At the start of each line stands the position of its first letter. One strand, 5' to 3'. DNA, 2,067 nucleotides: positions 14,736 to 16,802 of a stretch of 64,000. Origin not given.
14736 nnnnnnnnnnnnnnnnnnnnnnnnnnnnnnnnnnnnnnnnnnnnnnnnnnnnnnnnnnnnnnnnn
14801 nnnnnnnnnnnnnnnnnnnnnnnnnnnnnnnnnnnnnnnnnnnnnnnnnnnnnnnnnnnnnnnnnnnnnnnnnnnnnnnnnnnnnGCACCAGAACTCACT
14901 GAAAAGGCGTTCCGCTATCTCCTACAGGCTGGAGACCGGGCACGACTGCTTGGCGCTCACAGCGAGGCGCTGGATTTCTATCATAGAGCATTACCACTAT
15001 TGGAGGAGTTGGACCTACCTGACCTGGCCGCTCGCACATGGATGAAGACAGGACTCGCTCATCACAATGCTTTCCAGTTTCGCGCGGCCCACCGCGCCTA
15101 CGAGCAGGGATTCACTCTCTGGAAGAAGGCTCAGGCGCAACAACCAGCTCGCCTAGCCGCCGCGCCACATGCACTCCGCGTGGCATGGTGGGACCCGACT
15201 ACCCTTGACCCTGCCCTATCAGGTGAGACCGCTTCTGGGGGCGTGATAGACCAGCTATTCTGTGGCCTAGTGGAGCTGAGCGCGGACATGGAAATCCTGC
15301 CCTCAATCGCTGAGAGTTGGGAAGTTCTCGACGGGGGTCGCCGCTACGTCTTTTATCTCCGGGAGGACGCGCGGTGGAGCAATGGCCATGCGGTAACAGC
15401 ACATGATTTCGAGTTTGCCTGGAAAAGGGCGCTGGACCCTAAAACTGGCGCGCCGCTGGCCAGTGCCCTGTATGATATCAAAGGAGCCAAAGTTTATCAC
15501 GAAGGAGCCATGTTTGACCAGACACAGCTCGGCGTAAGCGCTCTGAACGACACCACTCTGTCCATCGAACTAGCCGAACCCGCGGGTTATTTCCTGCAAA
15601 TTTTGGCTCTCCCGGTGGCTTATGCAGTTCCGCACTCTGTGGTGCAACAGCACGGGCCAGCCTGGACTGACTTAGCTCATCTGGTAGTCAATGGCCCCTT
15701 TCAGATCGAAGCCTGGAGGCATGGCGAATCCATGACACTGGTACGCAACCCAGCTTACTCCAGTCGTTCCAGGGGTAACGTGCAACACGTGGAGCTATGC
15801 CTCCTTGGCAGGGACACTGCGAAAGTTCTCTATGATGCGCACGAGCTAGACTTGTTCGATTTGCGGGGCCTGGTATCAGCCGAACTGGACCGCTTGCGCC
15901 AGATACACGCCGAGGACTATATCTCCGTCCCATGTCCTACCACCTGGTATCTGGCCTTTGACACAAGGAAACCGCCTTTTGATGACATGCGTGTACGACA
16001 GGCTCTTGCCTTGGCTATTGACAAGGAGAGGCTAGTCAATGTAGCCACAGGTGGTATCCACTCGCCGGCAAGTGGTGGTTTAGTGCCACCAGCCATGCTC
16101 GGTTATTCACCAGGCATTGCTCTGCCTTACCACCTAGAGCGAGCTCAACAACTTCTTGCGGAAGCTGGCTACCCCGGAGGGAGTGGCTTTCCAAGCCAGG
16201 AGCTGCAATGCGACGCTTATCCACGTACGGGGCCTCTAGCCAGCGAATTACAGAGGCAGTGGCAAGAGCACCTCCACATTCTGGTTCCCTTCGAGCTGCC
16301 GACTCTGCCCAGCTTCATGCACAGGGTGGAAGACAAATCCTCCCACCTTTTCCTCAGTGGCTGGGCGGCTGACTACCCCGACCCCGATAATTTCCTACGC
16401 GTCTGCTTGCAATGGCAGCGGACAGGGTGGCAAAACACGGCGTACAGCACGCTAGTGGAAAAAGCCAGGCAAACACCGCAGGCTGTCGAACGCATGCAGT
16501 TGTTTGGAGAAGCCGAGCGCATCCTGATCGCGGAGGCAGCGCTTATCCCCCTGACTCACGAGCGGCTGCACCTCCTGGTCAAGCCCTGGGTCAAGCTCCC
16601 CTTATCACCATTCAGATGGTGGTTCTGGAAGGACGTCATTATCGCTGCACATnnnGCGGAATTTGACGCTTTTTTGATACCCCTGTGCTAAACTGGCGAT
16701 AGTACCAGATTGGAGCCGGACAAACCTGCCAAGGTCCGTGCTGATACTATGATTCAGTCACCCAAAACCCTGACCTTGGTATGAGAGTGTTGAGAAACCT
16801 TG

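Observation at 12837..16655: STAND-type SARP regulator with a C-terminal OppA/DppA-like (SBP_bac_5) ligand-binding domain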

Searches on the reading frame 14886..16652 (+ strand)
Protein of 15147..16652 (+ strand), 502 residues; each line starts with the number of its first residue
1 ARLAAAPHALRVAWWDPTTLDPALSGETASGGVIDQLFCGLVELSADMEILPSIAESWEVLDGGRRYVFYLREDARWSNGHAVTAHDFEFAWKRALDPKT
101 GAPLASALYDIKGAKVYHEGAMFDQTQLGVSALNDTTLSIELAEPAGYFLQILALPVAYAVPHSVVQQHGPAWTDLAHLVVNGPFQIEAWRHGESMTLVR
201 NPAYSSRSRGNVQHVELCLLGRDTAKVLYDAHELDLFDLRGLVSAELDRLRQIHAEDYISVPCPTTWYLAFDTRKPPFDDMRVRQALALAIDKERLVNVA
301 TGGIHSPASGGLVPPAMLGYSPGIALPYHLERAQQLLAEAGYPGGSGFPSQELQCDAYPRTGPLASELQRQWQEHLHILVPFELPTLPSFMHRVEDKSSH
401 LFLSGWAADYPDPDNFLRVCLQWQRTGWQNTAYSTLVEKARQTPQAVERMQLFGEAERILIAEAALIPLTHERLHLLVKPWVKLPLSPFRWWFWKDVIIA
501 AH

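Call 52: search_solved_structures(query=window:15147-16652:+, max_evalue=1e-10, show_alignments=2)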
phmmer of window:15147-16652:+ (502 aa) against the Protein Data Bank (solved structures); distinct sequences matched with E-value up to 1e-10: 62 (the best 60 are shown).
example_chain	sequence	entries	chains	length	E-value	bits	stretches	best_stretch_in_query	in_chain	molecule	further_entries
8are_A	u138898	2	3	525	2.1e-60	207.9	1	16-469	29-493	Oligopeptide-binding protein OppA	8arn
4gl8_A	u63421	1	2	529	1.3e-59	205.4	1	16-462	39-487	Oligopeptide ABC transporter OppAIV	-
9rd1_A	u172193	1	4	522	2.2e-58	201.3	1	19-482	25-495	Periplasmic oligopeptide-binding protein OppA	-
3tcf_A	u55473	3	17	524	2.2e-58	201.3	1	19-482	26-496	Periplasmic oligopeptide-binding protein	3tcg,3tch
8ay0_A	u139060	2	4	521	3.6e-57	197.3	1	16-477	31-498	Dipeptide-binding protein DppE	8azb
1b05_A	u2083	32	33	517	1.2e-56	195.6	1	19-482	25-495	PERIPLASMIC OLIGOPEPTIDE-BINDING PROTEIN | PROTEIN (OLIGO-PEPTIDE BINDING PROTEIN) | PERIPLASMIC OLIGO-PEPTIDE BINDING PROTEIN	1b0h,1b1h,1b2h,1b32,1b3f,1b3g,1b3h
2z23_A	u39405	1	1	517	2.6e-52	181.3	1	14-482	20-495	Periplasmic oligopeptide-binding protein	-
9pv8_A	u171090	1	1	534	5.7e-52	180.1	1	16-463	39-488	Oligopeptide-binding protein OppA3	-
6npo_A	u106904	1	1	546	3.2e-50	174.3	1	18-483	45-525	Oligopeptide ABC transporter, oligopeptide-binding protein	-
3o9p_A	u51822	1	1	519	3.8e-46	160.9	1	14-483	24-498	Periplasmic murein peptide-binding protein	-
4toz_A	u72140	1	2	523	6.1e-46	160.2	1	14-483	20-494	Periplasmic murein peptide-binding protein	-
6dqq_A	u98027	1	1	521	1e-41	146.3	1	16-483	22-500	Periplasmic oligopeptide-binding protein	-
6dqr_A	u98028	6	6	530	1.1e-41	146.2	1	16-483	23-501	Periplasmic oligopeptide-binding protein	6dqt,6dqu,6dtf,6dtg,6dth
8upi_A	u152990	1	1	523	2.6e-41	145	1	16-421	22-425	Peptide ABC transporter substrate-binding protein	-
3zs6_A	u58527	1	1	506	4.4e-41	144.2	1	18-482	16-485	PERIPLASMIC OLIGOPEPTIDE-BINDING PROTEIN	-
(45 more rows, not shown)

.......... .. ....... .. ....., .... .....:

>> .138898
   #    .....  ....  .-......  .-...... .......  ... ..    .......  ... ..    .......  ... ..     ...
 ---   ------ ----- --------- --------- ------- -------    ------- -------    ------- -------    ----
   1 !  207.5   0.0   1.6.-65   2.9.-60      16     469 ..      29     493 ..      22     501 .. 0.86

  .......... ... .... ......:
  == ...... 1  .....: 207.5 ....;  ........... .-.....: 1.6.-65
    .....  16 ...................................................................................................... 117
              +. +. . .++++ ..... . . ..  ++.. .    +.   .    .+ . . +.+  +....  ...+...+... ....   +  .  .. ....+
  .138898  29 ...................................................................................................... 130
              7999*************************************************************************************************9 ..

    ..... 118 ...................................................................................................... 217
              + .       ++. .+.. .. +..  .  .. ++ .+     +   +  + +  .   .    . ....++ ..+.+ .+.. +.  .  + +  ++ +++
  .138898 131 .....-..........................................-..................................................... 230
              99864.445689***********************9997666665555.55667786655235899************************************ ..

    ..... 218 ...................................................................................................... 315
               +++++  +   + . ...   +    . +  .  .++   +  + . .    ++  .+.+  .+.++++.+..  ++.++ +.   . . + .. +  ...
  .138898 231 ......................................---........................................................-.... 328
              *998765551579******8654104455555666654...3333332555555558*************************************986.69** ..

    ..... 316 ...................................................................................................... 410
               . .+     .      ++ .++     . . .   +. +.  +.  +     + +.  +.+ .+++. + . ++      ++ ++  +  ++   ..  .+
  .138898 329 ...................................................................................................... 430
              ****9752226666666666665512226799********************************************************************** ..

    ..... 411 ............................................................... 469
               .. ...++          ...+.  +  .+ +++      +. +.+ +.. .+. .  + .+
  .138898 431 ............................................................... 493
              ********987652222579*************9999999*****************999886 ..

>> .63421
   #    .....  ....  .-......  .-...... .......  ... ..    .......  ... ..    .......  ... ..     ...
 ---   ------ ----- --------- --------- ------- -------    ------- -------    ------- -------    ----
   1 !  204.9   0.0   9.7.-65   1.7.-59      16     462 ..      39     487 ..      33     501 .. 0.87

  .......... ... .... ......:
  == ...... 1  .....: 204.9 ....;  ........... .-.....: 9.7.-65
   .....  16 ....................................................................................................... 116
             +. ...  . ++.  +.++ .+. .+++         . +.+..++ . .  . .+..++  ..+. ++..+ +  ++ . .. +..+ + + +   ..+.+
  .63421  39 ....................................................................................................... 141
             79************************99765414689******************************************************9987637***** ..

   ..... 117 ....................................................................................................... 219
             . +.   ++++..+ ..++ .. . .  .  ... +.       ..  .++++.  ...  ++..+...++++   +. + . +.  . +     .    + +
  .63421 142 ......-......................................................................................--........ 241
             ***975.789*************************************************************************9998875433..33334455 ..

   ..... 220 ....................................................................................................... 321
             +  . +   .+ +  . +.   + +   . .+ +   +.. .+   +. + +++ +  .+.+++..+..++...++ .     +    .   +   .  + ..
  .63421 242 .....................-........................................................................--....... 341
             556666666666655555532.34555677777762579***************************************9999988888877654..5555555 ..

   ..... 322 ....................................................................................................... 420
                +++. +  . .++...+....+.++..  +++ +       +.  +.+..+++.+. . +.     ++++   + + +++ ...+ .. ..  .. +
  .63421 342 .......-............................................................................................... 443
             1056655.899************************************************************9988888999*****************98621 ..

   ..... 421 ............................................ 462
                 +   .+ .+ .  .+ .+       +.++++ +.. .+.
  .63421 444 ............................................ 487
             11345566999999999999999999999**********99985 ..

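Call 74: predict_structure(alignment_id=A6)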
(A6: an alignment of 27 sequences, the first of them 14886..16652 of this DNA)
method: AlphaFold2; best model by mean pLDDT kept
length: 589 residues; sequences in the alignment: 27
mean_pLDDT: 88.3   pTM: 0.88
mean pLDDT of the five models: 88.3, 87.5, 86.6, 83.2, 81.5
residues with pLDDT >= 90: 330; 70-90: 223; 50-70: 36; < 50: 0
segments of 3 or more residues with pLDDT < 50: none
pLDDT, mean of each block of 10 residues (from residue 1): 85 87 79 95 90 85 75 89 72 94 91 88 94 86 90 94 96 97 91 90 92 95 97 85 93 95 95 94 95 87 91 93 90 90 90 89 94 95 87 81 65 85 97 91 91 96 95 88 86 72 68 83 79 76 84 88 93 83 90
secondary structure, 60 per line:
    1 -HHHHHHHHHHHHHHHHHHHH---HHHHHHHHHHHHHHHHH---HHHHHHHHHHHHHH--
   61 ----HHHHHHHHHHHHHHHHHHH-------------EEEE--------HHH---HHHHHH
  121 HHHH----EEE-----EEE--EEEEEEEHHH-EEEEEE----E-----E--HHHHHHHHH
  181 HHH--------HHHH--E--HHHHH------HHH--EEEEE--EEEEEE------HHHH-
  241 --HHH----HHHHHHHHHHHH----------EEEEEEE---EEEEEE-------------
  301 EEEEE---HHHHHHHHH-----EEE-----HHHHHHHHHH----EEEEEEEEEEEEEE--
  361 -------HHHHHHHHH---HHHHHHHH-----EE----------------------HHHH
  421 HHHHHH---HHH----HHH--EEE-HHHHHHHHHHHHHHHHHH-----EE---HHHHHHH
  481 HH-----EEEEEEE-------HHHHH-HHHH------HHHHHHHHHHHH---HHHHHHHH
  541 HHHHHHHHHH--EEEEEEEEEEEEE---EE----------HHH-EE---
elements in order: H2-21 H25-41 H45-58 H65-83 E97-100 H115-124 E129-131 E137-139 E142-148 E153-158 H172-183 H192-195 H201-205 E217-221 E224-229 H236-239 H250-261 E272-278 E282-287 E301-305 H309-317 E323-325 H331-340 E345-358 H368-376 H380-387 H417-426 E442-444 H446-463 H474-482 E488-494 H502-506 H508-511 H518-529 H533-550 E553-565

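Call 79: fold_search(model_id=the predicted structure, library=pdb)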
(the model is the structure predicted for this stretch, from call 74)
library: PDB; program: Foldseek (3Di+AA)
matches with E <= 10: 695; with E <= 0.001: 172
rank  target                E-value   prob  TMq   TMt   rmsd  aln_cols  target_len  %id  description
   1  1ola_A                2.0e-42  1.00  0.78  0.88   3.0       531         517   28  THE STRUCTURAL BASIS OF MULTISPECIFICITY IN THE OLIGOPEPTIDE-BINDING PROTEIN OPPA (released 1994-07-31)
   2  8arn_A                4.0e-42  1.00  0.77  0.89   2.6       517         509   26  Crystal structure of the peptide binding protein, OppA, from Bacillus subtilis in complex with an endogenous tetrapept (released 2023-02-22)
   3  2z23_A                1.1e-41  1.00  0.77  0.87   3.3       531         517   26  Crystal structure of Y.pestis oligo peptide binding protein OppA with tri-lysine ligand (released 2007-10-30)
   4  8are_A                1.2e-41  1.00  0.77  0.89   2.4       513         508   27  Crystal structure of the peptide binding protein, OppA, from Bacillus subtilis in complex with a PhrE-derived pentapep (released 2023-02-22)
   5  3tcf_A                2.1e-41  1.00  0.77  0.87   3.2       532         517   27  Crystal structure of E. coli OppA complexed with endogenous ligands (released 2011-10-12)
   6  8azb                  3.5e-41  1.00  0.65  0.74   5.2       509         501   27  Crystal Structure of the peptide binding protein DppE from Bacillus subtilis in the unliganded state (released 2023-02-22)
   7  1b52_A                4.4e-41  1.00  0.77  0.88   3.1       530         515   28  OLIGO-PEPTIDE BINDING PROTEIN (OPPA) COMPLEXED WITH KTK (released 1999-01-20)
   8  8ay0_A                1.5e-40  1.00  0.74  0.88   2.7       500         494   28  Crystal Structure of the peptide binding protein DppE from Bacillus subtilis in complex with murein tripeptide (released 2023-02-22)
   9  6dqr_A                1.6e-40  1.00  0.77  0.88   2.9       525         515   24  Crystal structure of Haemophilus influenzae OppA complex with MGG (released 2018-11-28)
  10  9a37_MODEL_1_A        2.0e-40  1.00  0.67  0.72   9.3       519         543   26  Model of E. coli OppA by in-cell photo-crosslinking MS and deep learning (released 2023-02-24)
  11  6dqq_A                3.0e-40  1.00  0.78  0.87   2.9       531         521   24  Crystal structure of Haemophilus influenzae OppA complex with endogenous peptide (released 2018-11-28)
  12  6dtg_A                3.1e-40  1.00  0.78  0.87   2.9       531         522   24  Crystal structure of Haemophilus influenzae OppA complex with YLGANGRGGGS (released 2018-11-28)
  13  8ay0_B                4.3e-40  1.00  0.74  0.87   2.8       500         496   27  Crystal Structure of the peptide binding protein DppE from Bacillus subtilis in complex with murein tripeptide (released 2023-02-22)
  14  3o9p                  7.3e-40  1.00  0.77  0.89   2.9       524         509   26  The structure of the Escherichia coli murein tripeptide binding protein MppA (released 2011-07-06)
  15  6dth_A                1.1e-39  1.00  0.77  0.87   3.2       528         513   24  Crystal structure of Haemophilus influenzae OppA complex with RPPGFSPFR (released 2018-11-28)
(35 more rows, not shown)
